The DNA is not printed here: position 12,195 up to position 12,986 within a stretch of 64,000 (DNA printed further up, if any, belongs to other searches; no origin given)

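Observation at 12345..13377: RfaH-like NusG paralog followed by a 538-bp leader carrying an ops-like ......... in front of a ~19-kb glycan locus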

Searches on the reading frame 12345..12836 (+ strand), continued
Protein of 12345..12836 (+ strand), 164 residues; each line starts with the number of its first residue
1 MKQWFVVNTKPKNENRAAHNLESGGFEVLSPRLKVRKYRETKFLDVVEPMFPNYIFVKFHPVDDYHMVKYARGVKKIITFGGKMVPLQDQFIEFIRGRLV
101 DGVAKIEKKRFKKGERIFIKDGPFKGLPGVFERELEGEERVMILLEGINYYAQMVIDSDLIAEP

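Call 18: search_protein_families(library=pfam, proteins=[L034:3570-5207:+, L010:3529-4329:+, L011:3859-4563:+, L011:4563-5564:+, L013:3747-5192:+, L053:3509-4000:+, L053:4088-5722:+, L076:3712-4701:+, L076:4751-6469:+, L006:3503-4339:+], max_evalue=0.001)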
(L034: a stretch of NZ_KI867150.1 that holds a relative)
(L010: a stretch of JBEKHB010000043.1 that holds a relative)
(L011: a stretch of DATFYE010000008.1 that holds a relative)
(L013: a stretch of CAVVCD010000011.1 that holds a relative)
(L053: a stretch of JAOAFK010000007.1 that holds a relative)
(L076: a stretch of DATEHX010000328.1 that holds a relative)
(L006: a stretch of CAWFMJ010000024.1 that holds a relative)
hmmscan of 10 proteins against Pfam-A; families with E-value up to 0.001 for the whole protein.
L034:3570-5207:+ (546 aa): 5 families
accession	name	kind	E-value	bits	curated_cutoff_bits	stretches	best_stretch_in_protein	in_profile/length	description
PF16360.10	GTP-bdg_M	-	3.1e-29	101.8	29.5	1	297-375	1-79/79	GTP-binding GTPase Middle Region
PF13167.11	GTP-bdg_N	-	7.1e-29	100.7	25.4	1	208-295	2-89/89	GTP-binding GTPase N-terminal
PF01926.29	MMR_HSR1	-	7.9e-21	74.7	21.9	1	383-501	2-113/113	50S ribosome-binding GTPase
PF02421.24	FeoB_N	-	0.00039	20.4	27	1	383-437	3-56/156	Ferrous iron transport protein B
PF16897.10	MMR_HSR1_Xtn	-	0.00062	20.1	35.2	0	494-537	57-100/106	C-terminal region of MMR_HSR1 domain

L010:3529-4329:+ (267 aa): 3 families
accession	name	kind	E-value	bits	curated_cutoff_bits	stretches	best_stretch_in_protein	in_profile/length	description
PF13098.12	Thioredoxin_2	-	1.7e-12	48.1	27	1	136-254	5-103/104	Thioredoxin-like domain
PF10411.14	DsbC_N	-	1.9e-05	24.6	25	1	51-105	18-69/70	Disulfide bond isomerase protein N-terminal domain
PF13462.12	Thioredoxin_4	-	8.8e-05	23.2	23.2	1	128-164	5-41/165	Thioredoxin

L011:3859-4563:+ (235 aa): 2 families
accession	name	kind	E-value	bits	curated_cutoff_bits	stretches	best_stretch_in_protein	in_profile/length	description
PF02348.25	CTP_transf_3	-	2.2e-24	86.9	22.6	1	5-196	2-198/217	Cytidylyltransferase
PF12804.13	NTP_transf_3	-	7.4e-09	36.4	27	1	10-132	11-127/160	MobA-like NTP transferase domain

L011:4563-5564:+ (334 aa): 3 families
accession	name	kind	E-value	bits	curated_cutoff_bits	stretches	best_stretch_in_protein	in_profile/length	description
PF22725.1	GFO_IDH_MocA_C3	-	1.1e-20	74.3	27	1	131-254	1-123/124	GFO/IDH/MocA C-terminal domain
PF01408.29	GFO_IDH_MocA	-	1.9e-19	71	24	1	5-115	2-113/120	Oxidoreductase family, NAD-binding Rossmann fold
PF02894.22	GFO_IDH_MocA_C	-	6.8e-19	69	22.9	1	135-330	1-217/218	Oxidoreductase family, C-terminal alpha/beta domain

L013:3747-5192:+ (482 aa): 5 families
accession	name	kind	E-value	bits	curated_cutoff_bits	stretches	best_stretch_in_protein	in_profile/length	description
PF13167.11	GTP-bdg_N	-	3.2e-30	105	25.4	1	142-229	2-89/89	GTP-binding GTPase N-terminal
PF16360.10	GTP-bdg_M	-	1.4e-28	99.7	29.5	1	231-309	1-79/79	GTP-binding GTPase Middle Region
PF01926.29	MMR_HSR1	-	3.9e-21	75.7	21.9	1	317-435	2-113/113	50S ribosome-binding GTPase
PF16897.10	MMR_HSR1_Xtn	-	3.2e-05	24.3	35.2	1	428-471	57-100/106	C-terminal region of MMR_HSR1 domain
PF03193.22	RsgA_GTPase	-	0.00056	20.2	30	0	308-341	101-136/174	RsgA GTPase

L053:3509-4000:+ (164 aa): 1 family
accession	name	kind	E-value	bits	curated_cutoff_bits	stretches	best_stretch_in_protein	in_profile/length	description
PF03061.28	4HBT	-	7.9e-06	26.5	20.6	1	49-116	3-72/79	Thioesterase superfamily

L053:4088-5722:+ (545 aa): 2 families
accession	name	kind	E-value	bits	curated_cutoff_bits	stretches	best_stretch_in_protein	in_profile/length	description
PF01855.24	POR_N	-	3.8e-54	184.3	27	1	180-418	2-230/231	Pyruvate flavodoxin/ferredoxin oxidoreductase, thiamine diP-bdg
PF01558.24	POR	-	2.1e-30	106.6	27.4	1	3-148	17-173/173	Pyruvate ferredoxin/flavodoxin oxidoreductase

L076:3712-4701:+ (330 aa): 2 families
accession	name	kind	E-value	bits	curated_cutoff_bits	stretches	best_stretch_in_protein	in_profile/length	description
PF02729.26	OTCace_N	-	1.7e-36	125.9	29.9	1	4-143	1-148/148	Aspartate/ornithine carbamoyltransferase, carbamoyl-P binding domain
PF00185.30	OTCace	-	1.9e-31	109.7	29.4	1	150-306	2-157/157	Aspartate/ornithine carbamoyltransferase, Asp/Orn binding domain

L076:4751-6469:+ (573 aa): 3 families
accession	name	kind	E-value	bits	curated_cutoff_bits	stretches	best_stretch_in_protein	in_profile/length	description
PF04389.22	Peptidase_M28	-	2.2e-44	151.9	21.3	1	122-308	1-190/193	Peptidase family M28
PF01546.33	Peptidase_M20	-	1.4e-06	28.8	24.6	1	137-205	1-92/206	Peptidase family M20/M25/M40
PF05343.19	Peptidase_M42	-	0.001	18.7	23.2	0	151-210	132-188/292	M42 glutamyl aminopeptidase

L006:3503-4339:+ (279 aa): 3 families
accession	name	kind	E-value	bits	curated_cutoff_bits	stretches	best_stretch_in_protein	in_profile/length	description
PF13098.12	Thioredoxin_2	-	3.8e-14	53.3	27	1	146-260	8-102/104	Thioredoxin-like domain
PF13462.12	Thioredoxin_4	-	2.2e-09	38.1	23.2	1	135-182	5-55/165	Thioredoxin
PF10411.14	DsbC_N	-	8.7e-06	25.7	25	1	47-112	5-69/70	Disulfide bond isomerase protein N-terminal domain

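Call 22: search_solved_structures(query=window:12345-12836:+, max_evalue=0.001, show_alignments=3)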
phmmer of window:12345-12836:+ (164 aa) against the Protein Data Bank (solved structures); distinct sequences matched with E-value up to 0.001: 15.
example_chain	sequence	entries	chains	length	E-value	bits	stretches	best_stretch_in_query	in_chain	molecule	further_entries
5ond_A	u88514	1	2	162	1.6e-13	54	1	1-150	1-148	Transcription antitermination protein RfaH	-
2oug_A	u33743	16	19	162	1.6e-13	54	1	1-150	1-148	Transcriptional activator rfaH | Transcription antitermination protein RfaH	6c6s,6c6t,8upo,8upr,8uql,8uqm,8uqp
8pen_P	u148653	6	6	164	1.7e-13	54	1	1-150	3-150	Transcription antitermination protein RfaH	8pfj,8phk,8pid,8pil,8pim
8pfg_P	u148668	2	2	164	1.6e-12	50.8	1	1-150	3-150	Transcription antitermination protein RfaH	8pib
1m1g_A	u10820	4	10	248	1e-09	41.6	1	46-146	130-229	Transcription antitermination protein nusG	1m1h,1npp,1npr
6ztj_CF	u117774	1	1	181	2.7e-07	33.8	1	14-137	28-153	Transcription termination/antitermination protein NusG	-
9gux_Z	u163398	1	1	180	2.7e-07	33.8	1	14-136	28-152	Transcription termination/antitermination protein NusG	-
9w0n_7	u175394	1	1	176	6.6e-07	32.5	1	14-136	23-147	Transcription termination/antitermination protein NusG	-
2jvv_A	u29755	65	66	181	7.3e-07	32.4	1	14-136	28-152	Transcription antitermination protein nusG | Transcription termination/antitermination protein NusG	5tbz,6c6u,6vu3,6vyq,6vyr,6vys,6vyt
6tqn_G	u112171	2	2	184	7.6e-07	32.3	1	14-136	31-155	Transcription termination/antitermination protein NusG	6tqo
5ms0_F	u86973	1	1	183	7.6e-07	32.3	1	14-136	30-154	Transcription termination/antitermination protein NusG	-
6gov_G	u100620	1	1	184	7.9e-07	32.3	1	14-136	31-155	Transcription termination/antitermination protein NusG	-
8f5g_A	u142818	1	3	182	2e-06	31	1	1-144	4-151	Transcription termination/antitermination protein NusG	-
2lq8_A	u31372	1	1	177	3.3e-05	27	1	2-139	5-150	Transcription antitermination protein nusG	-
8ehq_G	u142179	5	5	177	0.00022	24.3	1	2-141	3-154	Transcription termination/antitermination protein NusG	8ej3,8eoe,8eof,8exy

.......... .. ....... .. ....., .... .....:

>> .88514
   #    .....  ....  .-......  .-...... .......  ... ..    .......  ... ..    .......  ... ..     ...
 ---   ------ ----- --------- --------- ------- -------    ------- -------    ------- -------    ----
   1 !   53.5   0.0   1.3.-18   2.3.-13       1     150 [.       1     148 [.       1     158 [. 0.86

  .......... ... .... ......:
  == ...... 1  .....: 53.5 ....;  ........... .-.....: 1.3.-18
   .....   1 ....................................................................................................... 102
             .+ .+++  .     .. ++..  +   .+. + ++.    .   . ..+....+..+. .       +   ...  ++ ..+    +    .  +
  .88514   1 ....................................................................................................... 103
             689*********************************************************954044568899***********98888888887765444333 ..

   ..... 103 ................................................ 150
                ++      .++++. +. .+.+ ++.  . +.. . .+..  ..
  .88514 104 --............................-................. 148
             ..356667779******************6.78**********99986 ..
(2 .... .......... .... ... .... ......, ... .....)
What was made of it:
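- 12345..12839 (+): rfaH-like NusG paralog, 164 aa. Aligned to E. coli RfaH in call 22.
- Checked: It aligns end to end with E. coli RfaH (PDB 5OND/2OUG, E 1.6e-13), including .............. against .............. and the RGV...FG stretch (call 22).
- PDB phmmer hits RfaH at E 1.6e-13, against 1e-9 to 1e-7 for NusG (call 22).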

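Call 32: find_encoding_contigs(protein=P0001, flank=10000, max_places=10)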
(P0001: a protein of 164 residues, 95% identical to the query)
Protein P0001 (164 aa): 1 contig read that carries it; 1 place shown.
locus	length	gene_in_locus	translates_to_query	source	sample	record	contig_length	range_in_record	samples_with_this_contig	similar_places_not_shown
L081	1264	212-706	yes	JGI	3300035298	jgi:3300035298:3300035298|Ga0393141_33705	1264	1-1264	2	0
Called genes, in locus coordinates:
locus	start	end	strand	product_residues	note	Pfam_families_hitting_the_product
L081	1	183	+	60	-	?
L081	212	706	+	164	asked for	PF02357:NusG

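Call 33: find_encoding_contigs(protein=P0027, flank=10000, max_places=6)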
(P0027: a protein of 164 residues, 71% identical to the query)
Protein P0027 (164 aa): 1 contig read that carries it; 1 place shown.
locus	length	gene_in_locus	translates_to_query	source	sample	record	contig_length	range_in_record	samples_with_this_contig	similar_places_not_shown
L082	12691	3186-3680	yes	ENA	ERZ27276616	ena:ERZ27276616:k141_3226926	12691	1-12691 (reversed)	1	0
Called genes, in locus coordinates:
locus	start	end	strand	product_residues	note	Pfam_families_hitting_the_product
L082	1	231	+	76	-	?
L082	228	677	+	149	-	PF10702:DUF2507 (weak), PF02830:V4R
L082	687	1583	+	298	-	PF00512:HisKA, PF02518:HATPase_c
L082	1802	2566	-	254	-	PF23023:Anti-Pycsar_Apyc1, PF00753:Lactamase_B (weak), PF12706:Lactamase_B_2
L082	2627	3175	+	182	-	PF02870:Methyltransf_1N (weak), PF01035:DNA_binding_1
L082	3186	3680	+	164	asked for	PF02357:NusG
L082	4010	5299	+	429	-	-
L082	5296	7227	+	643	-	PF20706:GT4-conflict, PF00534:Glycos_transf_1, PF13692:Glyco_trans_1_4, PF13524:Glyco_trans_1_2 (weak), PF08241:Methyltransf_11, PF13649:Methyltransf_25 (weak)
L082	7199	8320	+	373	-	PF00534:Glycos_transf_1, PF13692:Glyco_trans_1_4, PF13524:Glyco_trans_1_2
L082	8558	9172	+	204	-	PF05050:Methyltransf_21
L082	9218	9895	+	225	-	PF07021:MetW (weak)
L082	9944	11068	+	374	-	PF20706:GT4-conflict, PF13439:Glyco_transf_4, PF13579:Glyco_trans_4_4 (weak), PF00534:Glycos_transf_1, PF13692:Glyco_trans_1_4, PF13524:Glyco_trans_1_2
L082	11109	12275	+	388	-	PF13439:Glyco_transf_4, PF13579:Glyco_trans_4_4, PF00534:Glycos_transf_1, PF13692:Glyco_trans_1_4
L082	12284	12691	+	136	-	?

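Call 37: find_related_loci(query=A1, collection=metagenome_contigs, flank=2500)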
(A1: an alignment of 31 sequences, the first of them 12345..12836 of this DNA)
Query A1 (164 aa) in metagenome_contigs; peptide patterns used: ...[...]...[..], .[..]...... (x = any residue, [..] = any of these).
600 stretches matched a pattern (row limit reached: there are more); 404 encode a relative of the query (tblastn E <= 1e-3); the best 80 are kept; 80 distinct loci.
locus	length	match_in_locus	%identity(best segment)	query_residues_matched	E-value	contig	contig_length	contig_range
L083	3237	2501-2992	88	1-164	3e-101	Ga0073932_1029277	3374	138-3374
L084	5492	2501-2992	80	1-164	2e-92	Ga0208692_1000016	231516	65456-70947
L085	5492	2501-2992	80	1-164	2e-92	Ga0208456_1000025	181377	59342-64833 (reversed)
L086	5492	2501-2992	80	1-164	2e-92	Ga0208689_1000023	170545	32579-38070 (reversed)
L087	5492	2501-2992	81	1-164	7e-92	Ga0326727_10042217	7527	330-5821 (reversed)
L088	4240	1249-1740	82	1-164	7e-92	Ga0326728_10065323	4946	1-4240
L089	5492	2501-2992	79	1-164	2e-91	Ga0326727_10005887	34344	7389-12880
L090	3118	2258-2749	81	1-164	3e-92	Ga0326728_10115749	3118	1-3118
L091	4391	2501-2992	80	1-164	4e-91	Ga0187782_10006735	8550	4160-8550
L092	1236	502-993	80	1-164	9e-98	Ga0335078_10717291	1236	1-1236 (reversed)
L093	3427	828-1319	80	1-164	6e-92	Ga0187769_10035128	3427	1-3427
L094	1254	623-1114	80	1-164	2e-97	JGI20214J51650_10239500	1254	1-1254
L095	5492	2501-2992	80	1-164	2e-90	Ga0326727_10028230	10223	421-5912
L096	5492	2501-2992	80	1-164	2e-90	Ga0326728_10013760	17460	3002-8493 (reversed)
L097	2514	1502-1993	80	1-164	8e-93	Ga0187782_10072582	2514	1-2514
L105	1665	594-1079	78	1-162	1e-92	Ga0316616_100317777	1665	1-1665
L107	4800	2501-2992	73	1-164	1e-84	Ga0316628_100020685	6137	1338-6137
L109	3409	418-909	71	1-164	6e-82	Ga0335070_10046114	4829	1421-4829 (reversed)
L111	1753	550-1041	73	1-164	2e-85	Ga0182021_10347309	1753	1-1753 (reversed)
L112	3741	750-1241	71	1-164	2e-80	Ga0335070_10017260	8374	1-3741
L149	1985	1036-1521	62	1-162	1e-72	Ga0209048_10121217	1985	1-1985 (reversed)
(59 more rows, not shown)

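Call 38: predict_structure(alignment_id=A1)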
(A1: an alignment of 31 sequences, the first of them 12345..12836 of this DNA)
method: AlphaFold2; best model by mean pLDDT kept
length: 164 residues; sequences in the alignment: 31
mean_pLDDT: 81.8   pTM: 0.64
mean pLDDT of the five models: 81.8, 78.6, 73.5, 71.6, 68.9
residues with pLDDT >= 90: 54; 70-90: 81; 50-70: 27; < 50: 2
segments of 3 or more residues with pLDDT < 50: none
pLDDT, mean of each block of 10 residues (from residue 1): 94 91 95 76 79 94 95 93 89 84 71 80 77 66 55 71 77
secondary structure, 60 per line:
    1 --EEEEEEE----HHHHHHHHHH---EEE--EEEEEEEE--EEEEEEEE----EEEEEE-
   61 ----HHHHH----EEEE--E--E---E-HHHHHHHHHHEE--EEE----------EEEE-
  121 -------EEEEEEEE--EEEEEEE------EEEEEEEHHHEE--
elements in order: E3-9 H14-23 E27-29 E32-39 E42-49 E54-59 H65-69 E74-77 H89-98 E103-105 E116-119 E128-135 E138-144 E151-157

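Call 42: search_protein_families(library=pfam, proteins=[L107:3344-4051:+, L107:4051-4800:+, L109:1291-2376:+, L109:2500-3408:+, L112:1627-2757:+, L112:2847-3497:+, L105:1417-1665:+, L149:1537-1983:+, L111:1439-1753:+, L080:4063-5133:+], max_evalue=0.001)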
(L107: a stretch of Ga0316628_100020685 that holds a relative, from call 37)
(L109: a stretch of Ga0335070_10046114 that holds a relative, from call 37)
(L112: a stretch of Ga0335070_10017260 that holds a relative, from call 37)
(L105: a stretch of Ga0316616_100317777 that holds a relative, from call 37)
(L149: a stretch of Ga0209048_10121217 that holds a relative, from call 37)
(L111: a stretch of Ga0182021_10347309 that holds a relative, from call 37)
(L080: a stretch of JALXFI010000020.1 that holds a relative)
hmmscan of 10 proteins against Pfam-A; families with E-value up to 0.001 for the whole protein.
L107:3344-4051:+ (236 aa): 2 families
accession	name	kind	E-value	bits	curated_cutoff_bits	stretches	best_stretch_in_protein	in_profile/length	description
PF02348.25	CTP_transf_3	-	8.2e-28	98.1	22.6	1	7-201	3-199/217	Cytidylyltransferase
PF12804.13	NTP_transf_3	-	2.9e-10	41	27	1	11-148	11-139/160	MobA-like NTP transferase domain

L107:4051-4800:+ (250 aa): 3 families
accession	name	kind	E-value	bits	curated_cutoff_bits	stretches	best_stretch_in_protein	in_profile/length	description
PF22725.1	GFO_IDH_MocA_C3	-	2e-18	67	27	1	131-250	1-119/124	GFO/IDH/MocA C-terminal domain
PF01408.29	GFO_IDH_MocA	-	6.2e-18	66.1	24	1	5-115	2-113/120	Oxidoreductase family, NAD-binding Rossmann fold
PF02894.22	GFO_IDH_MocA_C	-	3.5e-14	53.5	22.9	1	135-250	1-123/218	Oxidoreductase family, C-terminal alpha/beta domain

L109:1291-2376:+ (362 aa): 2 families
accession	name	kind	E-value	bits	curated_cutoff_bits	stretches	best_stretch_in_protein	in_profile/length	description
PF00465.25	Fe-ADH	-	4.3e-22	78.9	31.3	1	12-180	3-168/168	Iron-containing alcohol dehydrogenase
PF25137.1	ADH_Fe_C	-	6.6e-10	39.4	27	1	193-293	3-105/194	Fe-containing alcohol dehydrogenase family, C-terminal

L109:2500-3408:+ (303 aa): 3 families
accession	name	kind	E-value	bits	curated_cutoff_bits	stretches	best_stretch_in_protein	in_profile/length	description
PF01041.23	DegT_DnrJ_EryC1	-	1.4e-81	275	19.8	1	39-289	25-273/360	DegT/DnrJ/EryC1/StrS aminotransferase family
PF01053.26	Cys_Met_Meta_PP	-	4e-07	29.4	27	1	33-164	47-179/381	Cys/Met metabolism PLP-dependent enzyme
PF01212.27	Beta_elim_lyase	-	1.2e-06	28.5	27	1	39-160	33-170/288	Beta-eliminating lyase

L112:1627-2757:+ (377 aa): 3 families
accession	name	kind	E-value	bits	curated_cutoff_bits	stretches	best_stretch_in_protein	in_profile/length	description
PF01041.23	DegT_DnrJ_EryC1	-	5.6e-93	312.5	19.8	1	20-369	5-359/360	DegT/DnrJ/EryC1/StrS aminotransferase family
PF01212.27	Beta_elim_lyase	-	0.00014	21.7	27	1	39-262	31-231/288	Beta-eliminating lyase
PF00155.27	Aminotran_1_2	-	0.00023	20.9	19.7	0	41-348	43-361/361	Aminotransferase class I and II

L112:2847-3497:+ (217 aa): 3 families
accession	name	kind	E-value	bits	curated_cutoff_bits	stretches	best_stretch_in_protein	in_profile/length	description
PF17836.7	PglD_N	-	1.6e-12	48.2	23.4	1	4-85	1-76/78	PglD N-terminal domain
PF00132.30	Hexapep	-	1.1e-10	41.2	27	1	162-195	2-35/36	Bacterial transferase hexapeptide (six repeats)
PF25084.1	LbH_EIF2B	-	1.2e-06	28.9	54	0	138-182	62-105/105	EIF2B subunit epsilon LbH domain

L105:1417-1665:+ (83 aa): 0 families

L149:1537-1983:+ (149 aa): 0 families

L111:1439-1753:+ (105 aa): 1 family
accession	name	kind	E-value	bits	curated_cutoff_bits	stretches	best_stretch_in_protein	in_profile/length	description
PF00465.25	Fe-ADH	-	4.8e-06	26.7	31.3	1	9-105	3-97/168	Iron-containing alcohol dehydrogenase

L080:4063-5133:+ (357 aa): 5 families
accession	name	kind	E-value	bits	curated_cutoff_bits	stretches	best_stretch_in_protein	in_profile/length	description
PF00483.29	NTP_transferase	-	2.7e-20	73.4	21.2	1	4-230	1-237/245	Nucleotidyl transferase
PF25084.1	LbH_EIF2B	-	2.9e-12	47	54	1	264-344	4-83/105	EIF2B subunit epsilon LbH domain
PF00132.30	Hexapep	-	5e-07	29.6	27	0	264-297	2-35/36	Bacterial transferase hexapeptide (six repeats)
PF24894.1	Hexapep_GlmU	-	6.4e-05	23.5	23.3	1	293-343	29-78/104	GlmU-like, C-terminal hexapeptide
PF12804.13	NTP_transf_3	-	0.00041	21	27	1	5-97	1-82/160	MobA-like NTP transferase domain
